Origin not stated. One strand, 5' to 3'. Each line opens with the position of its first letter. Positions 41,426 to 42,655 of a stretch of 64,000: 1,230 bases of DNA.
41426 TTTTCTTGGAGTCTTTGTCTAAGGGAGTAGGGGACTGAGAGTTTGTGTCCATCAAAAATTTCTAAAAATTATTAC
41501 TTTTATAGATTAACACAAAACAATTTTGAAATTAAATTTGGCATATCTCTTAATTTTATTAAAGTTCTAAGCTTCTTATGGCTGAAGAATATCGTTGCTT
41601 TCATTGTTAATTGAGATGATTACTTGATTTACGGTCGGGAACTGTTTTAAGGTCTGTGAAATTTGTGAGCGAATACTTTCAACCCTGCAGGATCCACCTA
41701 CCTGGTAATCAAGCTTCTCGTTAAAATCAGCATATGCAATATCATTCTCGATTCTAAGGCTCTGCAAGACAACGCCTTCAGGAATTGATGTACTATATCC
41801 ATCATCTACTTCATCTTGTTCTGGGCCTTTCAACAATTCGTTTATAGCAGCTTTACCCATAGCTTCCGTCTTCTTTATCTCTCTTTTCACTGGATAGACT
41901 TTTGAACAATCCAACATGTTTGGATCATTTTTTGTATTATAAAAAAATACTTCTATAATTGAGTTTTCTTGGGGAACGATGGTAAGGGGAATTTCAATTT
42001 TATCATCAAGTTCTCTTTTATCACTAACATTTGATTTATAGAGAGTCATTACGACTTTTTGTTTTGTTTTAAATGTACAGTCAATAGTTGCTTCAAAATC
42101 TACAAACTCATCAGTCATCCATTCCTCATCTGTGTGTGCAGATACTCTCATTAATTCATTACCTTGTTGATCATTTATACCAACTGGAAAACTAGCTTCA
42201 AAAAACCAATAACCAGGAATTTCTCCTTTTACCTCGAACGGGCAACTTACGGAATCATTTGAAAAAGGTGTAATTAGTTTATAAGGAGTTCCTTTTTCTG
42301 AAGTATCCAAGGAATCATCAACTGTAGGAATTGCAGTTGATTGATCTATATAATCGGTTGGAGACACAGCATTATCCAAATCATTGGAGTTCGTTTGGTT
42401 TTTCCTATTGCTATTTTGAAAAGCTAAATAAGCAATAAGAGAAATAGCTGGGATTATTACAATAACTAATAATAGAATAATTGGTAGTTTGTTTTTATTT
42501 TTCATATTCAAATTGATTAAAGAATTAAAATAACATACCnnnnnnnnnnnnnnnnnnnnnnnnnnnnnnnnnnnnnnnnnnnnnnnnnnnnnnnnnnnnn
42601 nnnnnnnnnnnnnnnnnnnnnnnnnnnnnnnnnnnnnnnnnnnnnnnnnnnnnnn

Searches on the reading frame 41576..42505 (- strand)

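Call 46: search_protein_families(library=pfam, proteins=[window:41576-42505:-], max_evalue=0.0001)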
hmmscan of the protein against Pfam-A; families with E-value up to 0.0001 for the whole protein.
window:41576-42505:- (309 aa): 2 families
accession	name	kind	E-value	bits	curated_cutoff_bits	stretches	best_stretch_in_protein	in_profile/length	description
PF10646.14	Germane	-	2.5e-19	70.4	23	1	187-304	3-116/117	Sporulation and spore germination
PF10648.15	Gmad2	-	1e-08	35.8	25.7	1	78-162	5-84/86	Immunoglobulin-like domain of bacterial spore germination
